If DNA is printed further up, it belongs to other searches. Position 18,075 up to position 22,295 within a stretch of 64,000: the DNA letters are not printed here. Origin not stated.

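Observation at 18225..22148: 1307-aa protein with TrmB-type wHTH, ~1000-residue continuous coiled coil and TrmB-C-like tail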

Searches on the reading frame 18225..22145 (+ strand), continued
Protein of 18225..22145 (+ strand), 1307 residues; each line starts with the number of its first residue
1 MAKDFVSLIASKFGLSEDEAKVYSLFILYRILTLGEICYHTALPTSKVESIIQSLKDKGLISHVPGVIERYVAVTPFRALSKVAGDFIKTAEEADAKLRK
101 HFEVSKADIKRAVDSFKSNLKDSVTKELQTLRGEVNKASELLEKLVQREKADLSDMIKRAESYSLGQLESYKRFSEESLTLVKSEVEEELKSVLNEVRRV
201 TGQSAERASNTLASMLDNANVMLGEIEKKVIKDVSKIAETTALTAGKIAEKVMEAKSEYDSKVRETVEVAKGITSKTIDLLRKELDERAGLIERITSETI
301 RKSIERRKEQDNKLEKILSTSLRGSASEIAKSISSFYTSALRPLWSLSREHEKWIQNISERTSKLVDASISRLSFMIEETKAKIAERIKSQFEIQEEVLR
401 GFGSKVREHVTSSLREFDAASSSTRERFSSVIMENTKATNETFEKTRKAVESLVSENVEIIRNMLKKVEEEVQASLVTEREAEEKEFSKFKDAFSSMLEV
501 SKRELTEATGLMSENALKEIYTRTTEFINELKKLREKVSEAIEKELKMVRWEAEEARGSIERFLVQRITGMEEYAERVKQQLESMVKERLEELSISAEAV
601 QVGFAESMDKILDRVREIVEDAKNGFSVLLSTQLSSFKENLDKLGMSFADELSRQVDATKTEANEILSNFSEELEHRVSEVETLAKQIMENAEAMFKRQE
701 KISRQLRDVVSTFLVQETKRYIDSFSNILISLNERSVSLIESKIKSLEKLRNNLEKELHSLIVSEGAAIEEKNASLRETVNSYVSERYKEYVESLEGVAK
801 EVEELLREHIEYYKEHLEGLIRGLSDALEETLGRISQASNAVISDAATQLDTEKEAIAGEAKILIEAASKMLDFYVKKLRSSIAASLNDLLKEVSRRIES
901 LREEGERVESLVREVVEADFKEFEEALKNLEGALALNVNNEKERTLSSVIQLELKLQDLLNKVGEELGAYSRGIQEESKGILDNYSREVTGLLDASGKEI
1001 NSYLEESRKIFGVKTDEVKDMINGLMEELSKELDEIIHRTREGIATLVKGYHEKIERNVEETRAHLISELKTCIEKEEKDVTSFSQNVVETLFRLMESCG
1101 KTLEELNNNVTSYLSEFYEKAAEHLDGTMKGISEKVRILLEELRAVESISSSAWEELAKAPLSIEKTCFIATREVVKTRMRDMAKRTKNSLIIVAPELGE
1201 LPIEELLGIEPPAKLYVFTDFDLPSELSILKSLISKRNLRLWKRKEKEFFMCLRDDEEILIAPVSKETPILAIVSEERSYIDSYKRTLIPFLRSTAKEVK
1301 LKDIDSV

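Call 71: find_encoding_contigs(protein=window:18225-22145:+, flank=3000, max_places=6)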
Protein window:18225-22145:+ (1307 aa): 16 contigs read that carry it; 4 places shown.
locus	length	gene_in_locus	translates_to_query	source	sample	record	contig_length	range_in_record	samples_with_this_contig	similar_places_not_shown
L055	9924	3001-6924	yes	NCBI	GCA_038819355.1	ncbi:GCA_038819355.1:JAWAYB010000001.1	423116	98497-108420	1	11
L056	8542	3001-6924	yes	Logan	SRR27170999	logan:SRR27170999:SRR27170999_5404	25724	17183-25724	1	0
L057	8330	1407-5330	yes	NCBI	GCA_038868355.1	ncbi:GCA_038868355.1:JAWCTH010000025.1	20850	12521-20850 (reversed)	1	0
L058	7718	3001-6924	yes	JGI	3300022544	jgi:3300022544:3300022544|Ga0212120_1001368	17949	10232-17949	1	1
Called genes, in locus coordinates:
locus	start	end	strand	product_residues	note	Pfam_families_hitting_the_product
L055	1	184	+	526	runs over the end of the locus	PF01837:HcyBio, PF00571:CBS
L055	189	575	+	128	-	PF09383:NIL (weak), PF14697:Fer4_21 (weak), PF00037:Fer4, PF12837:Fer4_6 (weak), PF13237:Fer4_10, PF14697:Fer4_21, PF12838:Fer4_7, PF13187:Fer4_9, +5 more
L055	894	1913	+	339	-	-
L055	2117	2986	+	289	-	-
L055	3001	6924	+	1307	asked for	-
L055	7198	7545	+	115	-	-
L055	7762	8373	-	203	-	PF00227:Proteasome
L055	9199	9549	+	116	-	-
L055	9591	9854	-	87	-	-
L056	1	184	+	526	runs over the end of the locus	PF01837:HcyBio, PF00571:CBS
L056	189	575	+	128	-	PF09383:NIL (weak), PF14697:Fer4_21 (weak), PF00037:Fer4, PF12837:Fer4_6 (weak), PF13237:Fer4_10, PF14697:Fer4_21, PF12838:Fer4_7, PF13187:Fer4_9, +5 more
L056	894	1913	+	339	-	-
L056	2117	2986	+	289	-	-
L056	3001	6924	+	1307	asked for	-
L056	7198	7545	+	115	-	-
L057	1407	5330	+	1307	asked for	-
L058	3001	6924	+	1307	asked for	-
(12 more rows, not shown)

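Call 103: search_protein_families(library=padloc, proteins=[window:18225-22145:+], max_evalue=0.01)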
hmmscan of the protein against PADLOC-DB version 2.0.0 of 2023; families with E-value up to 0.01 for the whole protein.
window:18225-22145:+ (1307 aa): 9 families
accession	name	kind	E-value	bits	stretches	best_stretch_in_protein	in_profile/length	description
PDLC00648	ZorA3|ZorA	-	3.8e-22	76.8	3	767-1154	296-608/692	MotA/ExbB/TolQ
PDLC00647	ZorA3|ZorA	-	1.8e-19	67.7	3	751-977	286-510/780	MotA/ExbB/TolQ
PDLC00598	ZorA1|ZorA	-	1.4e-14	51.4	2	578-856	259-492/663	MotA/ExbB/TolQ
PDLC00601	ZorA1|ZorA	-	7.1e-12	42.8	2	588-1038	258-696/699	MotA/ExbB/TolQ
PDLC00650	ZorA3|ZorA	-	3.3e-10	37.2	2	770-1144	300-666/1063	MotA/ExbB/TolQ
PDLC00638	ZorA2|ZorA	-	7.8e-06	22.9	2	785-988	336-528/545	MotA/ExbB/TolQ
PDLC00649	ZorA3|ZorA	-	2e-05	21.2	1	563-894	224-561/698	MotA/ExbB/TolQ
PDLC00640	ZorA2|ZorA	-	7.5e-05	19.6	0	732-935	357-563/590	MotA/ExbB/TolQ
PDLC03865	LmuB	-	0.00076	15.8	1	515-1167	175-821/1007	-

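Call 104: search_protein_families(library=phrogs, proteins=[window:18225-22145:+], max_evalue=0.001)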
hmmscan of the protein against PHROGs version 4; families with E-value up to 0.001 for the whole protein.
window:18225-22145:+ (1307 aa): 4 families
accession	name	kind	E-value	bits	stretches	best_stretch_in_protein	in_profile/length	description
phrog_4200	-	tail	4.3e-15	56.2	1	490-969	311-707/732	tail length tape measure protein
phrog_167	-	tail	9.7e-15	54.4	0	101-295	794-988/1555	tail length tape measure protein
phrog_5493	-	tail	9.5e-12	45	1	437-904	427-873/1102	tail length tape measure protein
phrog_4070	-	tail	1.1e-09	38.1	1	837-1144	46-351/989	tail length tape measure protein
